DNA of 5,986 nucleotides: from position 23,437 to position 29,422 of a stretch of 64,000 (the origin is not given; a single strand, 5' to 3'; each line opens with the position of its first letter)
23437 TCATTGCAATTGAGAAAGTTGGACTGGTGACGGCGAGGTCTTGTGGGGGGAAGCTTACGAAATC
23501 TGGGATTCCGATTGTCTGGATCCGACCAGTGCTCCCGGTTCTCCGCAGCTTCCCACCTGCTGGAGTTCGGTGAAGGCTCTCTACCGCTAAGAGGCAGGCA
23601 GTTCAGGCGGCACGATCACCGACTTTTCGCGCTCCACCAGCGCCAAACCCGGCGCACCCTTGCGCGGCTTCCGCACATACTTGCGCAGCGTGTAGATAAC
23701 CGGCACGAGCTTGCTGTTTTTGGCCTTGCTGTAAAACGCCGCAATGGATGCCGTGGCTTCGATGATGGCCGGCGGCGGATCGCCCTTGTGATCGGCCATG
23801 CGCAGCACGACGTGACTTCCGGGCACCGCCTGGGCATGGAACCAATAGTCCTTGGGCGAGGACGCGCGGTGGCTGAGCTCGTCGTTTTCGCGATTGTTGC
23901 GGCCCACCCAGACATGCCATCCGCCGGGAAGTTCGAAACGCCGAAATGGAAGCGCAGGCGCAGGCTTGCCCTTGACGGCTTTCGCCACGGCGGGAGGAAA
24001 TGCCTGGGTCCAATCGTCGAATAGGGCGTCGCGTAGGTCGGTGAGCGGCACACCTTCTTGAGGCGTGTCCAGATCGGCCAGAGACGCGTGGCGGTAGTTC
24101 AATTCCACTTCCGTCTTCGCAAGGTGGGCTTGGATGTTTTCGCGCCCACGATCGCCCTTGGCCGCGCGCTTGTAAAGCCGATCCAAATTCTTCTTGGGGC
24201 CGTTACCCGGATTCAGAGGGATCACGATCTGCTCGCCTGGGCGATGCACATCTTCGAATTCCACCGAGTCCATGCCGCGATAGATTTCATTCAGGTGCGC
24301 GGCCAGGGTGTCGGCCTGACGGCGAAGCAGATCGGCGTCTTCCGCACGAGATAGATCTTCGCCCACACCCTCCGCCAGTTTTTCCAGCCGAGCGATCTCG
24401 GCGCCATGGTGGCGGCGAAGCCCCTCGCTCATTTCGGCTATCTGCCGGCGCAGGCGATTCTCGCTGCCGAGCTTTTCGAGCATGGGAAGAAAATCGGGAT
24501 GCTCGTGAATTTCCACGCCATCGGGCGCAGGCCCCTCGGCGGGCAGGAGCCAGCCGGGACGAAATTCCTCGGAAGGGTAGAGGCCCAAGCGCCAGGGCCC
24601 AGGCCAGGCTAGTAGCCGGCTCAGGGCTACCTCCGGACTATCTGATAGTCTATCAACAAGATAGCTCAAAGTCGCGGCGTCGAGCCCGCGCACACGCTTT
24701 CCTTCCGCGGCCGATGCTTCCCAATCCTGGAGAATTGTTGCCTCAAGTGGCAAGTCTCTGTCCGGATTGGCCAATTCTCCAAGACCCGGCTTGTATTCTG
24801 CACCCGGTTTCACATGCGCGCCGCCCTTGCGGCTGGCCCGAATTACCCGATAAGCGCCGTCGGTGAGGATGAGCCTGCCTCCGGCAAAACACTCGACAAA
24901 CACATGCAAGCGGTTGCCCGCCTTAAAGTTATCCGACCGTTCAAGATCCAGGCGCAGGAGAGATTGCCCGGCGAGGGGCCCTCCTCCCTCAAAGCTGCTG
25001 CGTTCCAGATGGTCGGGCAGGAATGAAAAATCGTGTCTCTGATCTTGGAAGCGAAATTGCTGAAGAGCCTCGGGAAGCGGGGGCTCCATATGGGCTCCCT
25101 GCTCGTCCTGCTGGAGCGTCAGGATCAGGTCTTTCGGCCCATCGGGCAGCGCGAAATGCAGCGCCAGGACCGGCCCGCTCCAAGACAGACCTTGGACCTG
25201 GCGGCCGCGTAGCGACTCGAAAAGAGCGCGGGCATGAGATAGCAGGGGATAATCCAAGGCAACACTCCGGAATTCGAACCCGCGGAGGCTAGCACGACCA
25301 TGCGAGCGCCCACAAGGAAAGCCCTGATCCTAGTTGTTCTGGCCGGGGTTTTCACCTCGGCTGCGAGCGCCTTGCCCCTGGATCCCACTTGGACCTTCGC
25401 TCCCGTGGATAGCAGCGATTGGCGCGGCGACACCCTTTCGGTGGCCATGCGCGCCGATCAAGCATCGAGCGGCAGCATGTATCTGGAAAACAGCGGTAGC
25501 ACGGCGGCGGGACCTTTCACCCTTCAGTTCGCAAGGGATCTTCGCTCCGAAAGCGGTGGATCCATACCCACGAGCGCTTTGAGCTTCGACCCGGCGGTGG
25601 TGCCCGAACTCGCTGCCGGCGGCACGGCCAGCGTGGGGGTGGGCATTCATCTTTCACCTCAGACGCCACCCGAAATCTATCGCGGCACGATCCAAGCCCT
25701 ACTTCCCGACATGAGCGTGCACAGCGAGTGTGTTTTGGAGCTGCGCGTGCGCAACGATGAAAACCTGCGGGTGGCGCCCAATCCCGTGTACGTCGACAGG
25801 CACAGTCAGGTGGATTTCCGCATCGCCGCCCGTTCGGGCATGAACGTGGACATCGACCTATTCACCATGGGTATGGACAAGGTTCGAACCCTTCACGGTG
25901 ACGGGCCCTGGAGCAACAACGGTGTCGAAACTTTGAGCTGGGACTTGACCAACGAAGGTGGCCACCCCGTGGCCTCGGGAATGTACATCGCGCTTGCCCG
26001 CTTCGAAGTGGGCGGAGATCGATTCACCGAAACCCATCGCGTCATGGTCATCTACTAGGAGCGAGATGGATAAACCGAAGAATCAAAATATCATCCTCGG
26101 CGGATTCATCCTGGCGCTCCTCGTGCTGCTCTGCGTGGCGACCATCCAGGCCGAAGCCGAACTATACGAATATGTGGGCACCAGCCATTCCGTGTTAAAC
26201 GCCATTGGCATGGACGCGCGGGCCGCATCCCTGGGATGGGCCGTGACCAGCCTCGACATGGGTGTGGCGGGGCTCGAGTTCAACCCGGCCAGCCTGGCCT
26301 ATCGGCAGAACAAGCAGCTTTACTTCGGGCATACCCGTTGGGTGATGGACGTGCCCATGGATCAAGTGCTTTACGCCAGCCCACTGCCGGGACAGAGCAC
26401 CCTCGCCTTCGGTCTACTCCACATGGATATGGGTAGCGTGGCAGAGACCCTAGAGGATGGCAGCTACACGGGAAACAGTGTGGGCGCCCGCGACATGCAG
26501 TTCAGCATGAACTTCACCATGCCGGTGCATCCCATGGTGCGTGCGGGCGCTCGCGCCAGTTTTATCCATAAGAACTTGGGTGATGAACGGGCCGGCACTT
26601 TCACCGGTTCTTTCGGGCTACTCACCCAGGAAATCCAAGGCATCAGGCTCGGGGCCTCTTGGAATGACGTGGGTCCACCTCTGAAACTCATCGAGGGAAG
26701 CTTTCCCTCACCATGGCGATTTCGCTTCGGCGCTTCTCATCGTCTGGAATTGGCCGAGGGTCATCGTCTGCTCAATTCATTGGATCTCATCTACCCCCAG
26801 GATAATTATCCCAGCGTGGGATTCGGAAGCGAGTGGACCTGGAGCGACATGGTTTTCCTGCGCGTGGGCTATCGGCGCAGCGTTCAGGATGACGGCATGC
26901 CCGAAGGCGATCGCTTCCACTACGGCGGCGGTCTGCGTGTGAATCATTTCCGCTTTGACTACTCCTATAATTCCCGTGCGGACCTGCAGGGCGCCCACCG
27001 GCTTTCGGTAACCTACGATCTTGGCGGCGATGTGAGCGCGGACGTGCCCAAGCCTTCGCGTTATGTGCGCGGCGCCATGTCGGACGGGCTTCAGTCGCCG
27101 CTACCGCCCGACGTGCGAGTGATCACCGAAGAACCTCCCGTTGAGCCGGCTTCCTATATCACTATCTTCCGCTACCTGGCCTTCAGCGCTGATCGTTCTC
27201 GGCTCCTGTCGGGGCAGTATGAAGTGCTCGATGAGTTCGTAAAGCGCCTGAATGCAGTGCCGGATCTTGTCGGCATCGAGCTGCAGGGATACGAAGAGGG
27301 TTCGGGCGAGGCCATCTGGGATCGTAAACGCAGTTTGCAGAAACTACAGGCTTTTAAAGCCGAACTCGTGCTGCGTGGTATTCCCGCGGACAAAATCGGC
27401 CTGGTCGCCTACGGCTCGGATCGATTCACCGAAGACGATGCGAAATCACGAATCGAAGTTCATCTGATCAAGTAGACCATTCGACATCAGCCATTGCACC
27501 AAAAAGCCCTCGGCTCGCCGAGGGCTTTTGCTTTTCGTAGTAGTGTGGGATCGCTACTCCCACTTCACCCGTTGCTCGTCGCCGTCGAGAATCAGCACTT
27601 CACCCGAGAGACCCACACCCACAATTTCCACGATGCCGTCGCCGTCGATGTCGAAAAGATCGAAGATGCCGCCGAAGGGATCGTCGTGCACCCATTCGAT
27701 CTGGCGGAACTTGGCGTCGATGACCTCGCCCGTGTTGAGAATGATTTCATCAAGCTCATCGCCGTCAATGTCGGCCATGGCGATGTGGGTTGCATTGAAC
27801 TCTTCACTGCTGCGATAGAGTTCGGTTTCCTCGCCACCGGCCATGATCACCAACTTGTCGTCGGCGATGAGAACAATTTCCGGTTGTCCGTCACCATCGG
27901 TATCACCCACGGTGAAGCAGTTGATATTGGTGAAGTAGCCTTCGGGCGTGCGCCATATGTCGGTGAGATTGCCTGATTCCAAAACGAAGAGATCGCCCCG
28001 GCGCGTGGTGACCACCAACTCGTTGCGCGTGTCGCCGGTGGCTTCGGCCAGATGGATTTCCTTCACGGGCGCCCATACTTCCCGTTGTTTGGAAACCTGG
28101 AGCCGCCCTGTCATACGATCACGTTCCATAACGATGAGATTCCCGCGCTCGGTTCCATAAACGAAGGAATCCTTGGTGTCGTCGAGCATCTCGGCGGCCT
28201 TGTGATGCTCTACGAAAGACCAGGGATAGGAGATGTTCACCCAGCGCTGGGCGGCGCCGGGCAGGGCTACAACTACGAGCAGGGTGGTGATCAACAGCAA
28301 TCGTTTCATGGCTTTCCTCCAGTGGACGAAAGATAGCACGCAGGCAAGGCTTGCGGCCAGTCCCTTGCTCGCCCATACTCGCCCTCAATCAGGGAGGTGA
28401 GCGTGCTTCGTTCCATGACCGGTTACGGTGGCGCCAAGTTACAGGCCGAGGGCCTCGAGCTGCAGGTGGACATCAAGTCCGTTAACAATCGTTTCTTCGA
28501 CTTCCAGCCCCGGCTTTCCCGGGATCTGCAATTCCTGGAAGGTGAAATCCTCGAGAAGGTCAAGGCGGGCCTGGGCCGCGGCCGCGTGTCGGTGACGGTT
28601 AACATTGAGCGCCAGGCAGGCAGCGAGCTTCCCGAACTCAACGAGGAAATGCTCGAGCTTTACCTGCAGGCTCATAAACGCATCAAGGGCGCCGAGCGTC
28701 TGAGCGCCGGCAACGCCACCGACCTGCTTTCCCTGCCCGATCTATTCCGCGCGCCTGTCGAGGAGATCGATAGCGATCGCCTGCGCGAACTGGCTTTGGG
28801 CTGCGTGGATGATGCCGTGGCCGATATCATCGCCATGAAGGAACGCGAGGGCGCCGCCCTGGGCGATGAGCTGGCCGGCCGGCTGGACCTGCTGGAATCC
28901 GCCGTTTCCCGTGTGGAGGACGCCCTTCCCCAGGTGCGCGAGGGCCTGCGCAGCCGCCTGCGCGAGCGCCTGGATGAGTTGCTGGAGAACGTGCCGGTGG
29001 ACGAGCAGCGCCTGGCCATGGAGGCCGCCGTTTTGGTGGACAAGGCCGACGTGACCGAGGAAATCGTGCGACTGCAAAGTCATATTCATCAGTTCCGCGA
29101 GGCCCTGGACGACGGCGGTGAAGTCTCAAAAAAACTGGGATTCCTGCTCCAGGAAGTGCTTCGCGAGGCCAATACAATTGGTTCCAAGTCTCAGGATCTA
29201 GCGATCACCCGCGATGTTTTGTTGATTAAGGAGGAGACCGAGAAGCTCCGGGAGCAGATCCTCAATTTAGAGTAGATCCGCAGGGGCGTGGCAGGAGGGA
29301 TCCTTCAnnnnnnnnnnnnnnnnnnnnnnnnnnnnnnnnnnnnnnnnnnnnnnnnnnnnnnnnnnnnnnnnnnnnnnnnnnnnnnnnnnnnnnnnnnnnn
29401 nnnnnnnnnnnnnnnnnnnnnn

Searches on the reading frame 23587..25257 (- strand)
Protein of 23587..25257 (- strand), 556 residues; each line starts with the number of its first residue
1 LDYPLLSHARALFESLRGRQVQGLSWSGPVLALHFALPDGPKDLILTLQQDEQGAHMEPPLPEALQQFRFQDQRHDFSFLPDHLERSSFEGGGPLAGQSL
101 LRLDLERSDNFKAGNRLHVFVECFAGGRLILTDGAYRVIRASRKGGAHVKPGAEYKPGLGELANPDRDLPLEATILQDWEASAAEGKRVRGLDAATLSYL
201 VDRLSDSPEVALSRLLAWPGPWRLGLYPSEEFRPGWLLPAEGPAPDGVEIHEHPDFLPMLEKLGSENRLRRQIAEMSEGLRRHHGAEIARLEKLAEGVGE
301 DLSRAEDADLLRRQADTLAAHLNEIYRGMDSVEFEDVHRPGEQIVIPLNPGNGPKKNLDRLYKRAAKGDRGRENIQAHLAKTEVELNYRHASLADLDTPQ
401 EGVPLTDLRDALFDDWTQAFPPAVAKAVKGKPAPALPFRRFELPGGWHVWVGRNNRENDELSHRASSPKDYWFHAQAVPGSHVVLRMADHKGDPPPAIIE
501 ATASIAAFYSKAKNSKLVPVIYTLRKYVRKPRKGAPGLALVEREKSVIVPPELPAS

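Call 29: search_protein_families(library=pfam, proteins=[window:23587-25257:-], max_evalue=0.0001)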
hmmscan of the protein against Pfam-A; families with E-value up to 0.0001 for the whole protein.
window:23587-25257:- (556 aa): 3 families
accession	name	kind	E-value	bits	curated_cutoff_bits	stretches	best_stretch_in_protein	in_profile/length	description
PF05833.16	NFACT_N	-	1.7e-21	77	31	1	265-410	290-435/456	NFACT N-terminal and middle domains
PF05670.18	NFACT-R_1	-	2.8e-12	47.6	29.8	1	439-533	3-98/112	NFACT protein RNA binding domain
PF18297.6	NFACT-R_2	-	6.7e-07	29.9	26.9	1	439-525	2-82/104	NFACT protein RNA binding domain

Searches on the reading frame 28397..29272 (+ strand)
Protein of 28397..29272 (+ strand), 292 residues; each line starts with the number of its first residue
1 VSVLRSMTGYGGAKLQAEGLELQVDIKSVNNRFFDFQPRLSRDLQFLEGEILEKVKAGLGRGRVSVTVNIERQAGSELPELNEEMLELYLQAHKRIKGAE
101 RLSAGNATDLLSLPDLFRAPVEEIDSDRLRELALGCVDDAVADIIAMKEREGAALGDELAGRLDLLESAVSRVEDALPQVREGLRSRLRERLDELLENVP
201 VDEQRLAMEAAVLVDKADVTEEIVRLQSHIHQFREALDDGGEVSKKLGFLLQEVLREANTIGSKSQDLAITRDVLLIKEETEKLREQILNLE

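Call 79: search_protein_families(library=pfam, proteins=[window:28397-29272:+], max_evalue=0.0001)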
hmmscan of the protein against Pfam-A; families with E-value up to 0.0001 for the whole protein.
window:28397-29272:+ (292 aa): 2 families
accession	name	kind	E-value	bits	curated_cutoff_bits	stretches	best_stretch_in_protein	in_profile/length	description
PF08340.16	YicC-like_C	-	1.3e-39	135.5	27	1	174-292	2-120/120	Endoribonuclease YicC-like, C-terminal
PF03755.18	YicC-like_N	-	1.8e-34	119.8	25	1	4-155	1-154/156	Endoribonuclease YicC-like, N-terminal region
